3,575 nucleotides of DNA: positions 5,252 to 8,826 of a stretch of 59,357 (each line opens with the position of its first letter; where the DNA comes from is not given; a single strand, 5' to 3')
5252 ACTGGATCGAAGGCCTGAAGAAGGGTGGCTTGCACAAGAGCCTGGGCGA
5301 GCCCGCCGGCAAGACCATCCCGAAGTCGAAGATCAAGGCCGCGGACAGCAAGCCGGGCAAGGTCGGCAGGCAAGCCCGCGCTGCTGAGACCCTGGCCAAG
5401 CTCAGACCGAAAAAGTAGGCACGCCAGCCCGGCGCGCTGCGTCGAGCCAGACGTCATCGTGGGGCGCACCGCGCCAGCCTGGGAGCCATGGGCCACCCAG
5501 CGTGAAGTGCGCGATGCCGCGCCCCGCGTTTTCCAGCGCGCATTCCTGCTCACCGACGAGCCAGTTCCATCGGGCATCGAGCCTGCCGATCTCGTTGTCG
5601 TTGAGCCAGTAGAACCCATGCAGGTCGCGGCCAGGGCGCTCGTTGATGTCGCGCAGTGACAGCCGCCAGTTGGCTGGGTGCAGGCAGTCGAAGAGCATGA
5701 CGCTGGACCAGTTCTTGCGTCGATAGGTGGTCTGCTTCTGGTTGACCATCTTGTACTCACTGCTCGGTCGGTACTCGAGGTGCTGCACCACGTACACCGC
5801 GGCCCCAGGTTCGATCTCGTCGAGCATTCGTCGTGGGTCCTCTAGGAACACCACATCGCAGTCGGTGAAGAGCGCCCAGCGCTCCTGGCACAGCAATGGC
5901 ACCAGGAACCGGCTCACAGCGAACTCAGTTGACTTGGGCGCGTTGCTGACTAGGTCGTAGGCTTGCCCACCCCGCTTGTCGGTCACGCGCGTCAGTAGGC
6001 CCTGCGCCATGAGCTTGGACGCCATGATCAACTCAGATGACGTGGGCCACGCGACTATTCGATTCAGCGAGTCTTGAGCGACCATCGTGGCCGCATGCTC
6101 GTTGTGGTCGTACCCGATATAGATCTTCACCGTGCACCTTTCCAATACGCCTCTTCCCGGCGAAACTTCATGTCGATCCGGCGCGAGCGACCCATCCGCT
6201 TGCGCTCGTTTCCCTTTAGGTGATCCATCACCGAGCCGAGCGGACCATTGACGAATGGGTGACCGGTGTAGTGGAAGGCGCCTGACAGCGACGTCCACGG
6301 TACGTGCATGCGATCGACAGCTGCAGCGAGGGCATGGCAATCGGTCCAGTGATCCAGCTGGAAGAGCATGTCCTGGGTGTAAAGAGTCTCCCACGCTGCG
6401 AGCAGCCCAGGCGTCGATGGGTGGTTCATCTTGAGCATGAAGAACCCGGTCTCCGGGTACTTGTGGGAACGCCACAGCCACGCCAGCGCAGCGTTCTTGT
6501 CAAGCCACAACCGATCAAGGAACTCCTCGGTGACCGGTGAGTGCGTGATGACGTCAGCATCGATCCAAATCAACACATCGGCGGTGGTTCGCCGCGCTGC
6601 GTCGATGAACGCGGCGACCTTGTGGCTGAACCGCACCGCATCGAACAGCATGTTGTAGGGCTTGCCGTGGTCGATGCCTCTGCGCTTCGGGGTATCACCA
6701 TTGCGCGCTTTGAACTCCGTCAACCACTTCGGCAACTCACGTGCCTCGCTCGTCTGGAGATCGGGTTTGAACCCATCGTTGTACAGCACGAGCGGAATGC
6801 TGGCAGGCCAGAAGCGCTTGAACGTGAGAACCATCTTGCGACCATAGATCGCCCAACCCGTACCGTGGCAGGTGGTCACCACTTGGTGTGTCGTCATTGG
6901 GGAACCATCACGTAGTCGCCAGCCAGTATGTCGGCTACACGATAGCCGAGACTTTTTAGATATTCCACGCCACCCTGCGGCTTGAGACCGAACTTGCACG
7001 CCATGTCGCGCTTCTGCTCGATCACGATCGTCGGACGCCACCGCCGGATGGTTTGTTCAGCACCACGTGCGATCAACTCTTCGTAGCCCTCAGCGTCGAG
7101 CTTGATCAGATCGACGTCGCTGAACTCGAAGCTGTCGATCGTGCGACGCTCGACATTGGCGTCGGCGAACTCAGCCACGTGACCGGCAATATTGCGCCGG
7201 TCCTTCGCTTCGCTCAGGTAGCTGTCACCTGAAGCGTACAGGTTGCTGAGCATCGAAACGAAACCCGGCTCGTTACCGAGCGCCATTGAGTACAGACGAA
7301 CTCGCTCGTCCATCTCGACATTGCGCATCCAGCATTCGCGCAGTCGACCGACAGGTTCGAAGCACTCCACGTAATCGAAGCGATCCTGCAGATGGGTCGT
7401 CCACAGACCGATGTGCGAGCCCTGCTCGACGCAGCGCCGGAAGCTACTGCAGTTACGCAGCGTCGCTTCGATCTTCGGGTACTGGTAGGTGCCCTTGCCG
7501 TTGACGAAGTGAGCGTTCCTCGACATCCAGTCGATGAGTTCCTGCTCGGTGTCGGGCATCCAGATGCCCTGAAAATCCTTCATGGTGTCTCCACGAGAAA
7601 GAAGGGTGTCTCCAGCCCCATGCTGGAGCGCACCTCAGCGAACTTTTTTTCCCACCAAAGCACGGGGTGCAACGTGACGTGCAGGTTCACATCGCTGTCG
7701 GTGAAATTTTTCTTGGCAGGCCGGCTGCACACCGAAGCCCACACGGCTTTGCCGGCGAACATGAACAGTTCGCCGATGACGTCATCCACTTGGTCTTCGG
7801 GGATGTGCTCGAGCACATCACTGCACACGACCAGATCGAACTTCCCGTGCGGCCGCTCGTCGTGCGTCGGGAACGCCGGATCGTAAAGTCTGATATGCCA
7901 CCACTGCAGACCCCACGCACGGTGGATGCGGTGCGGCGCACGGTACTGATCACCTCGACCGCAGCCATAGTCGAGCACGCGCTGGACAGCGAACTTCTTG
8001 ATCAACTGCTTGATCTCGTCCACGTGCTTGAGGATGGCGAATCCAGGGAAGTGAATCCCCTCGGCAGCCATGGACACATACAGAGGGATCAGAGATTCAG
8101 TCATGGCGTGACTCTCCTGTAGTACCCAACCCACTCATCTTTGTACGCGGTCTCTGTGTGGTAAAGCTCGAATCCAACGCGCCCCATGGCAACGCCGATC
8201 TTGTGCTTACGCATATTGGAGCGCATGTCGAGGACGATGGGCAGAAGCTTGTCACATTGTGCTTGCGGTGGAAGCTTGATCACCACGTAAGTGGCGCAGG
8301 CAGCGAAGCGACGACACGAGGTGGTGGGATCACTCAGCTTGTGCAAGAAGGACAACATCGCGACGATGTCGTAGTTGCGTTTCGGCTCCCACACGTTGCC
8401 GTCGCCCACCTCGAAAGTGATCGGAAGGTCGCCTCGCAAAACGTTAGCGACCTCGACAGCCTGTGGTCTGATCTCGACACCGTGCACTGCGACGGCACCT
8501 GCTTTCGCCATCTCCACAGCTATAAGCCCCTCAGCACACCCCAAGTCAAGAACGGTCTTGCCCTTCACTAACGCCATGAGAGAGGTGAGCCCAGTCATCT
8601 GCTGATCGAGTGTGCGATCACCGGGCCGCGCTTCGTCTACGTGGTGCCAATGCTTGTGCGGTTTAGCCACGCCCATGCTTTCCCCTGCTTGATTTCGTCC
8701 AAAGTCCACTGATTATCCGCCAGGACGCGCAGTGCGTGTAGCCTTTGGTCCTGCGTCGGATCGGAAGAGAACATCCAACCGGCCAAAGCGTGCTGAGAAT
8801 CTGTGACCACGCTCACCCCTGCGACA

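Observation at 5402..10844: Eight-gene glycosyltransferase/methyltransferase cassette fused to the phage replication operon, target unknown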

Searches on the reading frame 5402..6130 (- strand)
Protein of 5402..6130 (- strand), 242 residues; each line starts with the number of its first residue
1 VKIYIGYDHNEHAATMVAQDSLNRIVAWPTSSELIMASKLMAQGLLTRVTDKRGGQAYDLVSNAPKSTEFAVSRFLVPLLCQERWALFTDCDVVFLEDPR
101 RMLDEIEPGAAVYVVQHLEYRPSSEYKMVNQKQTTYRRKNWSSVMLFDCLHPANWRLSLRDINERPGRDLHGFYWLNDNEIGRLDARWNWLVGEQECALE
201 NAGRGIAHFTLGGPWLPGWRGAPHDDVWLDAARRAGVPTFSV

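Call 6: search_protein_families(library=pfam, proteins=[window:5402-6130:-], max_evalue=0.1)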
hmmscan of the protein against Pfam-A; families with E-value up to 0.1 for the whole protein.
window:5402-6130:- (242 aa): 1 family
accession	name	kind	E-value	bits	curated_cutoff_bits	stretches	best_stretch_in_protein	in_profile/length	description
PF03407.22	Nucleotid_trans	-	0.027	14.9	22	1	87-121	70-101/208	Nucleotide-diphospho-sugar transferase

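Call 7: search_protein_families(library=phrogs, proteins=[window:5402-6130:-], max_evalue=0.01)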
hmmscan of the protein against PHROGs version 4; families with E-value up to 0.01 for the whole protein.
window:5402-6130:- (242 aa): 1 family
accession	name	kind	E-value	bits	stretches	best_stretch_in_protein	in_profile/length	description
phrog_28018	-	unknown function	3.1e-42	145.9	1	2-228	4-239/262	-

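Call 10: search_protein_families(library=ncbifam, proteins=[window:5402-6130:-], max_evalue=0.1)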
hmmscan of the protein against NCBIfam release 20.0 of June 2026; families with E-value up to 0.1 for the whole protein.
window:5402-6130:- (242 aa): 0 families

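Call 14: search_dna_similar(query=window:5402-6130:-, collection=phages, mode=protein, max_rows=30, max_evalue=0.001)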
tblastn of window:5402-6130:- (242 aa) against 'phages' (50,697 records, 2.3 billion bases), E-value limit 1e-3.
Records with a match: 19; places in all: 19; records where one place covers at least 80% of the query: 19.
Best place of each record, by identity: <60% 19.
By first word of the organism name: Caulobacter 13; Bertelyvirus 2; Synechococcus 1; Caudoviricetes 1; Pelagibacter 1; Stenotrophomonas 1.
By host as written in the record: Caulobacter vibrioides CB15 13; Caulobacter crescentus 2; Synechococcus sp. WH7803 1; - 1; Candidatus Pelagibacter ubique HTCC1062 1; Stenotrophomonas maltophilia D1571 1.
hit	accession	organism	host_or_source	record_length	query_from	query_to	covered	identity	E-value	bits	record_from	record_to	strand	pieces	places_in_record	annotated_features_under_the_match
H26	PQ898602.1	Synechococcus phage S-SCSM2R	Synechococcus sp. WH7803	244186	1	228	94%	35.8%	9e-36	139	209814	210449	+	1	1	glycosyltransferase family 24 protein | carbohydrate phosphorylase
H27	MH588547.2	Caulobacter phage CcrSC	Caulobacter vibrioides CB15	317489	1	228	94%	34.4%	4e-27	114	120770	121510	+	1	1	hypothetical protein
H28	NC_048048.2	Caulobacter phage CcrSC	Caulobacter vibrioides CB15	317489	1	228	94%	34.4%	4e-27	114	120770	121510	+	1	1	hypothetical protein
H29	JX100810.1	Caulobacter phage CcrColossus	Caulobacter crescentus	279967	1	228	94%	34.3%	1e-30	125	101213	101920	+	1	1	putative nucleotide-diphospho-sugar transferase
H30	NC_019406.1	Caulobacter phage CcrColossus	Caulobacter crescentus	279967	1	228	94%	34.3%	1e-30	125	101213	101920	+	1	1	putative nucleotide-diphospho-sugar transferase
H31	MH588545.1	Caulobacter phage CcrPW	Caulobacter vibrioides CB15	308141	1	228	94%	34.3%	3e-30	124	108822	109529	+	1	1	hypothetical protein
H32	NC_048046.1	Caulobacter phage CcrPW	Caulobacter vibrioides CB15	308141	1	228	94%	34.3%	3e-30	124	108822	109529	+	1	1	hypothetical protein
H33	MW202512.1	Caudoviricetes sp.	Manatee Spring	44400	1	230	95%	33.8%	3e-30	123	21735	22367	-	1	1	galT-like protein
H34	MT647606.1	Pelagibacter phage Mosig EXVC030M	Candidatus Pelagibacter ubique HTCC1062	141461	1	229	95%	33.3%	6e-29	119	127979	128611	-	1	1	putative glycosyltransferase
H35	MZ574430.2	Caulobacter phage C2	Caulobacter vibrioides CB15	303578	3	228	93%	33.1%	1e-27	116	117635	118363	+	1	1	hypothetical protein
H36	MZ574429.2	Caulobacter phage C1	Caulobacter vibrioides CB15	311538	3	228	93%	33.1%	1e-27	116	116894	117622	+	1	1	hypothetical protein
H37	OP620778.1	Bertelyvirus sp.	Caulobacter vibrioides CB15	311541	3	228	93%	33.1%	1e-27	116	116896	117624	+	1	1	hypothetical protein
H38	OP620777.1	Bertelyvirus sp.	Caulobacter vibrioides CB15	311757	3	228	93%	33.1%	1e-27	116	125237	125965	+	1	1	hypothetical protein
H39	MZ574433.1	Caulobacter phage RB23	Caulobacter vibrioides CB15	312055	3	228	93%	33.1%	1e-27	116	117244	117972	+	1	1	hypothetical protein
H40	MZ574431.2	Caulobacter phage J4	Caulobacter vibrioides CB15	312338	3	228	93%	33.1%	1e-27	116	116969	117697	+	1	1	hypothetical protein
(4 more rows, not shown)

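Call 33: search_solved_structures(query=window:5402-6130:-, max_evalue=1)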
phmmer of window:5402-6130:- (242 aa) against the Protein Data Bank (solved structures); distinct sequences matched with E-value up to 1: 6.
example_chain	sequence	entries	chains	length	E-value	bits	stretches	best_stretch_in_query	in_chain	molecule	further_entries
3p5d_A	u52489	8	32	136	0.37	13.5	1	173-239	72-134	C-type lectin domain family 4 member K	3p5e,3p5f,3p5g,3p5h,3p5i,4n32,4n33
4ak8_A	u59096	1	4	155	0.49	13.1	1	173-239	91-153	C-TYPE LECTIN DOMAIN FAMILY 4 MEMBER K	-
3c22_A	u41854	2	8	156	0.51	13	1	173-239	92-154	C-type lectin domain family 4 member K | CD207 molecule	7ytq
4n34_A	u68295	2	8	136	0.69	12.6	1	173-239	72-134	C-type lectin domain family 4 member K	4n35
3kqg_A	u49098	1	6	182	0.7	12.6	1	173-239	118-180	C-type lectin domain family 4 member K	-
3p7f_A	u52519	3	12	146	0.76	12.4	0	173-239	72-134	C-type lectin domain family 4 member K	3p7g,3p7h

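Call 95: search_protein_families(library=pfam, alignment_id=A3, max_evalue=0.05)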
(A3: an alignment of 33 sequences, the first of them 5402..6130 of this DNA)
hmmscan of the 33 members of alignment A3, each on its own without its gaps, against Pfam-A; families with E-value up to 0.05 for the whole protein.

A. member 1, window:5402-6130:- (242 aa): 1 family
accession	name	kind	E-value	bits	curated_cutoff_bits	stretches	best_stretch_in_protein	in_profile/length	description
PF03407.22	Nucleotid_trans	-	0.027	14.9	22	1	87-121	70-101/208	Nucleotide-diphospho-sugar transferase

B. families by the number of members that match (of 33 scanned): 4 families
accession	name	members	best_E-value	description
PF03407.22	Nucleotid_trans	6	0.00054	Nucleotide-diphospho-sugar transferase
PF01501.26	Glyco_transf_8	4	0.00088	Glycosyl transferase family 8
PF25313.1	BRWD_AD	3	0.0035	BRWD/PHIP ancillary domain-like domain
PF19718.4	USP47_C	1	0.039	Ubiquitin carboxyl-terminal hydrolase 47 C-terminal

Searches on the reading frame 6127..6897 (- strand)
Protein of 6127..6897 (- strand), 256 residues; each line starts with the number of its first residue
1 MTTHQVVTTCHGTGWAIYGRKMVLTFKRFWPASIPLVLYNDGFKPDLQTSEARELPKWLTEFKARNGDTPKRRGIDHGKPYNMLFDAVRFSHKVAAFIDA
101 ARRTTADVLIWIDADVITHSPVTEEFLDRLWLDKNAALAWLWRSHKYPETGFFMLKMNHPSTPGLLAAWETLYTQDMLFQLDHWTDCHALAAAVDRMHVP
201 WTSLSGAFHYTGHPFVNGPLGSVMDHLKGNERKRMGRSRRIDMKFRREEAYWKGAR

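Call 6: search_protein_families(library=pfam, proteins=[window:6127-6897:-], max_evalue=0.1)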
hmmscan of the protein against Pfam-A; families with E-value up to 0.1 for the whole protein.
window:6127-6897:- (256 aa): 1 family
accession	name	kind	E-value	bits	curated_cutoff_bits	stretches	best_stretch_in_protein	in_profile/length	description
PF00535.33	Glycos_transf_2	-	0.0017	18.7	23.3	1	92-188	65-153/168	Glycosyl transferase family 2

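Call 7: search_protein_families(library=phrogs, proteins=[window:6127-6897:-], max_evalue=0.01)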
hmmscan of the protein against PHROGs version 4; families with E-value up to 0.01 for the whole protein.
window:6127-6897:- (256 aa): 0 families

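Call 10: search_protein_families(library=ncbifam, proteins=[window:6127-6897:-], max_evalue=0.1)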
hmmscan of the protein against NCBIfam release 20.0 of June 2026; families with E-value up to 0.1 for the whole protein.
window:6127-6897:- (256 aa): 0 families

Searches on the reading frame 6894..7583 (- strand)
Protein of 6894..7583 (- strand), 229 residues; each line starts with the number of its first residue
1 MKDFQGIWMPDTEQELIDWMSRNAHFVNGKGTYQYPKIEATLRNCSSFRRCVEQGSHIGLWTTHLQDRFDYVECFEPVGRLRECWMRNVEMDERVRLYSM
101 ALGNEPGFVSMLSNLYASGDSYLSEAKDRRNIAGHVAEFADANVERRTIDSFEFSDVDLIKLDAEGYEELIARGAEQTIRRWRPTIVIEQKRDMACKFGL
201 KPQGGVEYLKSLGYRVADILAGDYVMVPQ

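Call 6: search_protein_families(library=pfam, proteins=[window:6894-7583:-], max_evalue=0.1)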
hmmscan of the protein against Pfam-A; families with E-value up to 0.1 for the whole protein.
window:6894-7583:- (229 aa): 1 family
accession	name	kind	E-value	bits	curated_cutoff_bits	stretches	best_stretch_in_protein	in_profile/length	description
PF05050.19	Methyltransf_21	-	1.4e-13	51.8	22.7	1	75-216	29-173/173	Methyltransferase FkbM domain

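Call 7: search_protein_families(library=phrogs, proteins=[window:6894-7583:-], max_evalue=0.01)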
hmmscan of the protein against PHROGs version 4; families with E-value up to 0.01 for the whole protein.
window:6894-7583:- (229 aa): 1 family
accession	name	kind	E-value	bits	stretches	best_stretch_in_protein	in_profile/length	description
phrog_8156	-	other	1.8e-20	74.3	1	17-220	34-215/244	methyltransferase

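Call 10: search_protein_families(library=ncbifam, proteins=[window:6894-7583:-], max_evalue=0.1)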
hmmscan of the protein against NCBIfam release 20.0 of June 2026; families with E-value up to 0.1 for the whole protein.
window:6894-7583:- (229 aa): 1 family
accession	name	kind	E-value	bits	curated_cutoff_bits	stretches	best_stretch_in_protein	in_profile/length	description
TIGR01444.1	fkbM_fam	subfamily_domain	4.2e-17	62.9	37.7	1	55-189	6-141/143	FkbM family methyltransferase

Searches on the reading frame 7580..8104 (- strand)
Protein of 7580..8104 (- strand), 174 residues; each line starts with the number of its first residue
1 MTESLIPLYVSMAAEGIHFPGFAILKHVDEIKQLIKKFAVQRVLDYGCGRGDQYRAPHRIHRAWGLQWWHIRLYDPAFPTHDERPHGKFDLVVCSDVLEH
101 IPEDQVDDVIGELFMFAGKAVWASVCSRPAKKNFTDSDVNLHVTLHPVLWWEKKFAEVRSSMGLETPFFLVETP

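Call 6: search_protein_families(library=pfam, proteins=[window:7580-8104:-], max_evalue=0.1)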
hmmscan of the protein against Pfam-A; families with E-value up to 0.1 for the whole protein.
window:7580-8104:- (174 aa): 5 families
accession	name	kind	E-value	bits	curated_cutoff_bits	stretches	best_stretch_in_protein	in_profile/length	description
PF13489.12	Methyltransf_23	-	1.9e-09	37.9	27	1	30-104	12-96/164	Methyltransferase domain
PF13649.12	Methyltransf_25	-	0.00013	23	27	1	84-113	60-89/97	Methyltransferase domain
PF08242.18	Methyltransf_12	-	0.00026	22.1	30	1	59-111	39-86/98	Methyltransferase domain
PF08241.18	Methyltransf_11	-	0.0043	18.1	21.2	1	85-110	57-80/95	Methyltransferase domain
PF13847.12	Methyltransf_31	-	0.0071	16.5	27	0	87-104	73-90/145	Methyltransferase domain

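Call 7: search_protein_families(library=phrogs, proteins=[window:7580-8104:-], max_evalue=0.01)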
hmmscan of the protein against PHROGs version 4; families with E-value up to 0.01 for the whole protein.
window:7580-8104:- (174 aa): 3 families
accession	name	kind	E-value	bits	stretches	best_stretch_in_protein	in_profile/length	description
phrog_24759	-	other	9.2e-21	75.5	1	15-158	31-182/204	methyltransferase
phrog_27380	-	other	9e-07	29.6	1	87-165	152-239/285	methyltransferase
phrog_3382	-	other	0.00021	21.6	0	88-113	110-135/207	methyltransferase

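Call 10: search_protein_families(library=ncbifam, proteins=[window:7580-8104:-], max_evalue=0.1)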
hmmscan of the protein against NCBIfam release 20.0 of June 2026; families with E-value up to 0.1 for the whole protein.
window:7580-8104:- (174 aa): 5 families
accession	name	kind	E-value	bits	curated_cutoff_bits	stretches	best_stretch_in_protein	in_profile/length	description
TIGR02021.1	BchM-ChlM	equivalog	0.00017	21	158.9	1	86-125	116-155/218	magnesium protoporphyrin IX methyltransferase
TIGR01983.1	UbiG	equivalog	0.00089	18.6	102.95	1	81-104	109-132/228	bifunctional 2-polyprenyl-6-hydroxyphenol methylase/3-demethylubiquinol 3-O-methyltransferase UbiG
TIGR04074.1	bacter_Hen1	equivalog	0.0011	17.5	340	0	62-117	330-384/462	3' terminal RNA ribose 2'-O-methyltransferase Hen1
NF004851.0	PRK06202.1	equivalog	0.0013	18.2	243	0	87-121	128-162/237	hypothetical protein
NF043040.1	corrin_prot_MT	hypoth_equivalog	0.054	12.9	180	0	27-52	26-54/216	corrinoid protein-associated methyltransferase CpaM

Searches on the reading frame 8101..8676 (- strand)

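Call 6: search_protein_families(library=pfam, proteins=[window:8101-8676:-], max_evalue=0.1)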
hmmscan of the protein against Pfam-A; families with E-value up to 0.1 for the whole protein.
window:8101-8676:- (191 aa): 12 families
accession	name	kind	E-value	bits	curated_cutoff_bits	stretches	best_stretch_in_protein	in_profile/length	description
PF13489.12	Methyltransf_23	-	5.6e-10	39.6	27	1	27-136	9-119/164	Methyltransferase domain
PF13649.12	Methyltransf_25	-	2.2e-09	38.3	27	1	42-118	1-81/97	Methyltransferase domain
PF13847.12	Methyltransf_31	-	3.6e-08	33.7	27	1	38-118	3-91/145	Methyltransferase domain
PF08241.18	Methyltransf_11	-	6.8e-07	30.3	21.2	1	43-124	1-83/95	Methyltransferase domain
PF08242.18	Methyltransf_12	-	2e-06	28.9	30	1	43-127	1-91/98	Methyltransferase domain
PF06325.19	PrmA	-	7.6e-06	26.1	22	1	37-78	160-201/296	Ribosomal protein L11 methyltransferase (PrmA)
PF05175.20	MTS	-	3e-05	24.1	23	1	30-80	23-74/170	Methyltransferase small domain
PF07021.18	MetW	-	0.0057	16.7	21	1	37-133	12-107/193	Methionine biosynthesis protein MetW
PF08003.17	Methyltransf_9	-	0.0066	15.9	23.8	1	34-69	111-146/315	Protein of unknown function (DUF1698)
PF01135.25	PCMT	-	0.03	14.5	20.3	1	30-105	65-146/210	Protein-L-isoaspartate(D-aspartate) O-methyltransferase (PCMT)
PF02390.23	Methyltransf_4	-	0.033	14.1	24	1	40-77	3-41/173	Putative methyltransferase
PF02353.26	CMAS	-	0.041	13.6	27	1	33-70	57-94/273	Mycolic acid cyclopropane synthetase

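Call 7: search_protein_families(library=phrogs, proteins=[window:8101-8676:-], max_evalue=0.01)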
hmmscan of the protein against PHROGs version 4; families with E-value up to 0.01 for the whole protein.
window:8101-8676:- (191 aa): 1 family
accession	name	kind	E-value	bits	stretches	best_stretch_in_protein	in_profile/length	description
phrog_4752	-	other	0.0059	16.9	1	38-108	51-128/241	tRNA methyltransferase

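Call 10: search_protein_families(library=ncbifam, proteins=[window:8101-8676:-], max_evalue=0.1)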
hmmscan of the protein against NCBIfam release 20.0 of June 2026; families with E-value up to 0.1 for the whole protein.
window:8101-8676:- (191 aa): 41 families (the best 25 are shown)
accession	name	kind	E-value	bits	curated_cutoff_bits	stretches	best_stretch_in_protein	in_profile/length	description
TIGR02021.1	BchM-ChlM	equivalog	1.4e-09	37.7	158.9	1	30-112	48-130/218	magnesium protoporphyrin IX methyltransferase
TIGR01983.1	UbiG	equivalog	1.7e-09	37.3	102.95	1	35-125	46-140/228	bifunctional 2-polyprenyl-6-hydroxyphenol methylase/3-demethylubiquinol 3-O-methyltransferase UbiG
NF011529.0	PRK14968.1-3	equivalog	6.3e-07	29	162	1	34-78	30-73/198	putative methyltransferase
TIGR04290.1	meth_Rta_06860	hypoth_equivalog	8.6e-07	28.6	300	1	37-117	48-131/226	TIGR04290 family methyltransferase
NF041255.1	mycofact_MftM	equivalog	2e-06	27.4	200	1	35-118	136-221/289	mycofactocin oligosaccharide methyltransferase MftM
TIGR00406.1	prmA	equivalog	2.4e-06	27.2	183.15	1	37-77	158-198/288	50S ribosomal protein L11 methyltransferase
NF001790.0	PRK00517.3-3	equivalog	7.1e-06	25.6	269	1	37-92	121-178/262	50S ribosomal protein L11 methyltransferase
NF008686.0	PRK11705.1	equivalog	1.5e-05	24.2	400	1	27-94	156-223/383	cyclopropane fatty acyl phospholipid synthase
NF043040.1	corrin_prot_MT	hypoth_equivalog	1.8e-05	24.3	180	1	37-78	39-80/216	corrinoid protein-associated methyltransferase CpaM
TIGR02081.1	metW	equivalog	4.1e-05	23.2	189.5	1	37-137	12-111/194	methionine biosynthesis protein MetW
NF010703.0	PRK14103.1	equivalog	9.5e-05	21.9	320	1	30-116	21-104/256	trans-aconitate 2-methyltransferase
TIGR04345.1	ovoA_Cterm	equivalog_domain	9.7e-05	22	170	1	30-82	33-84/242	putative 4-mercaptohistidine N1-methyltransferase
NF001785.0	PRK00517.2-2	equivalog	0.00015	21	188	1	36-105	143-215/282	50S ribosomal protein L11 methyltransferase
NF045667.1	MTase_DVU1556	equivalog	0.00023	20.7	155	1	16-80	3-64/213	DVU_1556 family methyltransferase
TIGR00537.1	hemK_rel_arch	hypoth_equivalog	0.00049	19.8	87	1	34-77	15-57/179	HemK2/MTQ2 family protein methyltransferase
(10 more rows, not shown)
